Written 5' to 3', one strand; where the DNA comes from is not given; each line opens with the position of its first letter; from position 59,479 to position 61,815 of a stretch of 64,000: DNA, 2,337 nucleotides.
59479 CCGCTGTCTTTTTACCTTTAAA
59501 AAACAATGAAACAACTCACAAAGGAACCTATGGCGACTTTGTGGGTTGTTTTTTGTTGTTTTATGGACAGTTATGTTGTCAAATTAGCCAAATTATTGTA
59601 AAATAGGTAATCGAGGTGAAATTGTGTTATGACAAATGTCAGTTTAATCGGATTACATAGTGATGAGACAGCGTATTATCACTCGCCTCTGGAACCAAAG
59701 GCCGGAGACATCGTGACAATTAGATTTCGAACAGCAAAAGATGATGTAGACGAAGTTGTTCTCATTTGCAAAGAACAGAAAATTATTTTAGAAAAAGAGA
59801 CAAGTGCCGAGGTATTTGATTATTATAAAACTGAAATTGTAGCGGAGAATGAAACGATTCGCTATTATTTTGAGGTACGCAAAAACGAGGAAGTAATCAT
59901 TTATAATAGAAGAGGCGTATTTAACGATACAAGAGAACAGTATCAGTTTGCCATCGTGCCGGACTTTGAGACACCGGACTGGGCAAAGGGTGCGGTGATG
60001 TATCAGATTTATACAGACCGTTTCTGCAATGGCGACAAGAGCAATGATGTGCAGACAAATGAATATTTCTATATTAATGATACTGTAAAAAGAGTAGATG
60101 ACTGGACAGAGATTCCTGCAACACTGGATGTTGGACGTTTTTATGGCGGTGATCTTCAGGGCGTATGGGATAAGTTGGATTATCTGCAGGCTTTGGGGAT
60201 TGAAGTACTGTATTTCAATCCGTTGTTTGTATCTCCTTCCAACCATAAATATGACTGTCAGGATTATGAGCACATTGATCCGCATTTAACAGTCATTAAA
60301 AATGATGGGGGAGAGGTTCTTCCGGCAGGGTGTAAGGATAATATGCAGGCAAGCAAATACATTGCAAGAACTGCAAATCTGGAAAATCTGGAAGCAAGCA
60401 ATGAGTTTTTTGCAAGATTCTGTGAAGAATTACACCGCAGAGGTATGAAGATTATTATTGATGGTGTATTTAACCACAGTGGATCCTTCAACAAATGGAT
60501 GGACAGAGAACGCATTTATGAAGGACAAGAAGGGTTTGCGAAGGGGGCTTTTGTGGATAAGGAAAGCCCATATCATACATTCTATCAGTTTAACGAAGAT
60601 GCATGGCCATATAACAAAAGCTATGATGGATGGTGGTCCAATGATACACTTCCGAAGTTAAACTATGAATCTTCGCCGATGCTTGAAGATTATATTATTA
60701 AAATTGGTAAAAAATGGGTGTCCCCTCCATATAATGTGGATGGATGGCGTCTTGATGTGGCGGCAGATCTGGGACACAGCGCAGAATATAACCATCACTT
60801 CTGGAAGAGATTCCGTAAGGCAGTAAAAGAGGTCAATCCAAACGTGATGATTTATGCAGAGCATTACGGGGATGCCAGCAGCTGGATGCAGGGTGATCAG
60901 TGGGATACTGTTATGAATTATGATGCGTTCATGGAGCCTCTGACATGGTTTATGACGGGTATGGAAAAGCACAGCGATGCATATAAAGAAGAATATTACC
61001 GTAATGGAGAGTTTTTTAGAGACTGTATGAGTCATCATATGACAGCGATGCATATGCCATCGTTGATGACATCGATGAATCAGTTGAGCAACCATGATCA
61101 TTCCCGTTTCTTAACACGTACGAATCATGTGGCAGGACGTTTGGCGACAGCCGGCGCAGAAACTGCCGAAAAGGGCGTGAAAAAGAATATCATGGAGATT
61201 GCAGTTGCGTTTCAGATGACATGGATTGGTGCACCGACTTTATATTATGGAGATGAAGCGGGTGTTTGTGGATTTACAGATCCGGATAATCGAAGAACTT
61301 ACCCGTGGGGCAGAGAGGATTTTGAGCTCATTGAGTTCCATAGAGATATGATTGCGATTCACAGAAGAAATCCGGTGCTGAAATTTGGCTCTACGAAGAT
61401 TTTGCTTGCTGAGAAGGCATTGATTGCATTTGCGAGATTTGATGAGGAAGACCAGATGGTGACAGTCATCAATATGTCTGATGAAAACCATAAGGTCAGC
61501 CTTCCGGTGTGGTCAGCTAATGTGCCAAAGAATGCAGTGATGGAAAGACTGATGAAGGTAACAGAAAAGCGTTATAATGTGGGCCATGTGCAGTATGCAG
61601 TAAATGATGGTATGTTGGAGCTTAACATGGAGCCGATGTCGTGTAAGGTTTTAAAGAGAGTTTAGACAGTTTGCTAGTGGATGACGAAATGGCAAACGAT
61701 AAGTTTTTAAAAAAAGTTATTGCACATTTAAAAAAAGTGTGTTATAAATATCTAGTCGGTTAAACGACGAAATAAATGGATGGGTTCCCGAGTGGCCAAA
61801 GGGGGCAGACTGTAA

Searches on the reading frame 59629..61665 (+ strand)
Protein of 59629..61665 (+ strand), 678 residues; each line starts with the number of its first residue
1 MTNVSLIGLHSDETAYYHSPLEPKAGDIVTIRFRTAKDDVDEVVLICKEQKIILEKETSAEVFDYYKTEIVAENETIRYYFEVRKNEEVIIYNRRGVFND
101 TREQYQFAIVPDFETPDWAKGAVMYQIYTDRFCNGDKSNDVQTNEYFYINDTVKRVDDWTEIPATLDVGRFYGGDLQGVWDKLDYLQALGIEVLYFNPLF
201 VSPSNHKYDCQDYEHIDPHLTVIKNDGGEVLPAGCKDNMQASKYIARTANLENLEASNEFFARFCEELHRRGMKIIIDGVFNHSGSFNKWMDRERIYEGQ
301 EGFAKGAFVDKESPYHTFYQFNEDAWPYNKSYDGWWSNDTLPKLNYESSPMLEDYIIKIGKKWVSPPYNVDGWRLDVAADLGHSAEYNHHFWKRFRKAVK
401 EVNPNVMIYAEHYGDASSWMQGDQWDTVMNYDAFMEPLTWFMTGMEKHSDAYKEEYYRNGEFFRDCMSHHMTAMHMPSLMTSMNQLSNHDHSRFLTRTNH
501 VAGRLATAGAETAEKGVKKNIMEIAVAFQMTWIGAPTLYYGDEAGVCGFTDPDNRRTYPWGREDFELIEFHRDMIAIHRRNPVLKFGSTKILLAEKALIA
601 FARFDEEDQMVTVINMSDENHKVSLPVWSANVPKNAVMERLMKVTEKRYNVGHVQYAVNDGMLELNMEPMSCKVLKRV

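Call 36: search_protein_families(library=pfam, proteins=[window:59629-61665:+], max_evalue=0.00001)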
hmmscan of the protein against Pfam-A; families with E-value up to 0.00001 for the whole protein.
window:59629-61665:+ (678 aa): 2 families
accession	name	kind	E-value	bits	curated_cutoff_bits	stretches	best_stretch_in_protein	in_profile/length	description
PF00128.31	Alpha-amylase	-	2.2e-48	166.1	22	2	258-550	66-360/446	Alpha amylase, catalytic domain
PF02903.20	Alpha-amylase_N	-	2.2e-13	50.9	23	1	26-106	20-113/120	Alpha amylase, N-terminal ig-like domain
